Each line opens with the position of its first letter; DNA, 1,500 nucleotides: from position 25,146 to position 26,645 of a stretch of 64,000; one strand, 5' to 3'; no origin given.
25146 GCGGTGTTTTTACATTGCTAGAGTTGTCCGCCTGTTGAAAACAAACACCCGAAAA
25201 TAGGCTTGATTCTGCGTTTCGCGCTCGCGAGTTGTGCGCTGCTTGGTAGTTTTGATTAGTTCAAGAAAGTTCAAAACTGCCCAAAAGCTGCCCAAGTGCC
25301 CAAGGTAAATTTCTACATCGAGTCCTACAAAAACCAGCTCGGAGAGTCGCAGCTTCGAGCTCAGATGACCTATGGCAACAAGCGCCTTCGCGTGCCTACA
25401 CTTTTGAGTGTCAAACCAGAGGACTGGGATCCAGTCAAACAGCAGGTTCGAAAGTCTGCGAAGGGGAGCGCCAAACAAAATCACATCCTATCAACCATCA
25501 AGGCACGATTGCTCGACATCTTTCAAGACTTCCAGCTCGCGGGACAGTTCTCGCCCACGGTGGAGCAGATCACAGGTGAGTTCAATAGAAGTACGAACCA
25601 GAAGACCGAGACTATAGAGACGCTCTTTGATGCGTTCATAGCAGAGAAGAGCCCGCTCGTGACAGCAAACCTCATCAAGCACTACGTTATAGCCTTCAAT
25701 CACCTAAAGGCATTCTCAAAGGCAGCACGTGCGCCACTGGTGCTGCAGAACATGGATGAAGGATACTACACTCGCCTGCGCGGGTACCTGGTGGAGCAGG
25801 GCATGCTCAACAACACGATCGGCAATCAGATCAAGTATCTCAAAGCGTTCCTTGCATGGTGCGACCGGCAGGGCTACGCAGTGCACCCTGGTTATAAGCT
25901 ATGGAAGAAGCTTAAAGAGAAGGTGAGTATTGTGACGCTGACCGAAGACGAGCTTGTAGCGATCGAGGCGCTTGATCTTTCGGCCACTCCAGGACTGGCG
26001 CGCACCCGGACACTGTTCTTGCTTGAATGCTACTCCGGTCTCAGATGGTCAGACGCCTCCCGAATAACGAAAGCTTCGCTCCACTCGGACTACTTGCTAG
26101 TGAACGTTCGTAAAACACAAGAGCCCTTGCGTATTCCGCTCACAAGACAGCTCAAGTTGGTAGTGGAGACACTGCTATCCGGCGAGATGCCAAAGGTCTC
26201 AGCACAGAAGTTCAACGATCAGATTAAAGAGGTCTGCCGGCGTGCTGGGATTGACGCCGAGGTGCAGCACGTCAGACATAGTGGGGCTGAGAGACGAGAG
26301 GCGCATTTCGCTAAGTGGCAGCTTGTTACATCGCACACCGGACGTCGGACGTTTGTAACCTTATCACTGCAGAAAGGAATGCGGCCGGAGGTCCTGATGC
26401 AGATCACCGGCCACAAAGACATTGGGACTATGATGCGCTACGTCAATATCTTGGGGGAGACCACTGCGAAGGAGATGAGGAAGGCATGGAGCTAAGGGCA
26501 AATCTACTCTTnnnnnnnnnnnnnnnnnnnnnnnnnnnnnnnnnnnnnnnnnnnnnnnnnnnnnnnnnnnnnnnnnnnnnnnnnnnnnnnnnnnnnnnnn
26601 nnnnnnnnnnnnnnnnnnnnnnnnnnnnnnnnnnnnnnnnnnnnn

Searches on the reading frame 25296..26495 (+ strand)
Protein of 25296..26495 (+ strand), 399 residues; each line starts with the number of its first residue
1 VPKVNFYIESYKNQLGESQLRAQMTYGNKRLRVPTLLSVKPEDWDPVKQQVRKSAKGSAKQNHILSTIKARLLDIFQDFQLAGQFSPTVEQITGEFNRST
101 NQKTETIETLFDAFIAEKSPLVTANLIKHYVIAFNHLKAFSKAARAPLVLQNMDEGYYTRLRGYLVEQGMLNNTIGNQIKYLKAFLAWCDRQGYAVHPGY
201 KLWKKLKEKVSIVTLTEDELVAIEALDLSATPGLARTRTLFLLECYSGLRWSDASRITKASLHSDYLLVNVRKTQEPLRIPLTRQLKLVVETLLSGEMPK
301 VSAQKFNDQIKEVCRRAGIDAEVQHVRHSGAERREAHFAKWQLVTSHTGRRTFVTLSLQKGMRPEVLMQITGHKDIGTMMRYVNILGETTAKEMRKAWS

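Call 4: search_protein_families(library=pfam, proteins=[window:25296-26495:+], max_evalue=0.01)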
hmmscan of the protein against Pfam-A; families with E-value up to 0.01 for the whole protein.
window:25296-26495:+ (399 aa): 3 families
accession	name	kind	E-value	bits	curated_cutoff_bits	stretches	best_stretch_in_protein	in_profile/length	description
PF00589.27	Phage_integrase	-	1.1e-11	45.3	27.1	1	215-384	3-167/172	Phage integrase family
PF17293.8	Arm-DNA-bind_5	-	2.9e-09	37.8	22.6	1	13-92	9-86/87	Arm DNA-binding domain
PF13102.12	Phage_int_SAM_5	-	5e-08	33.7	22.3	1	110-196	5-89/98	Phage integrase SAM-like domain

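Call 5: search_protein_families(library=phrogs, proteins=[window:25296-26495:+], max_evalue=0.01)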
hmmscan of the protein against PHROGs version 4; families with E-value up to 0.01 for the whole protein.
window:25296-26495:+ (399 aa): 4 families
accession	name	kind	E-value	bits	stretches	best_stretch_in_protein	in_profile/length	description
phrog_1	-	integration and excision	2.1e-27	97.6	1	91-396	157-446/611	integrase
phrog_216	-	integration and excision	2.2e-21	77.3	1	178-397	18-236/301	integrase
phrog_7685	-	integration and excision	6.5e-05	23.6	1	337-383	174-220/240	integrase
phrog_9208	-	integration and excision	0.0012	19.8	1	337-385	180-229/241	integrase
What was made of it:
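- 25296..26495 (+): Tyrosine integrase of the live prophage. Phage_integrase, Arm-DNA-bind_5 and SAM_5 domains (call 4). phrog_1 E 2e-27 (call 5).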

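Call 72: search_protein_families(library=ncbifam, proteins=[window:25296-26495:+], max_evalue=0.01)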
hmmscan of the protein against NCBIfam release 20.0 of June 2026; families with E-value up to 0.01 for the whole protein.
window:25296-26495:+ (399 aa): 5 families
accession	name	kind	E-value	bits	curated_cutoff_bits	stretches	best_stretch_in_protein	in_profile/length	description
NF040815.2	recomb_XerA_Arch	equivalog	4e-14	52.8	220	1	125-390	15-259/263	site-specific tyrosine recombinase/integron integrase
TIGR02224.1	recomb_XerC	equivalog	1.1e-09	38.1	335.15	1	125-392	16-284/295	tyrosine recombinase XerC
TIGR02225.1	recomb_XerD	equivalog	7.9e-08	32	329.6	1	124-394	15-283/290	site-specific tyrosine recombinase XerD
NF001399.0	PRK00283.1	subfamily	5.3e-06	25.9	279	1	101-389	3-287/300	tyrosine recombinase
TIGR02249.1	integrase_gron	subfamily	0.00015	21.2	265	1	303-390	221-305/315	integron integrase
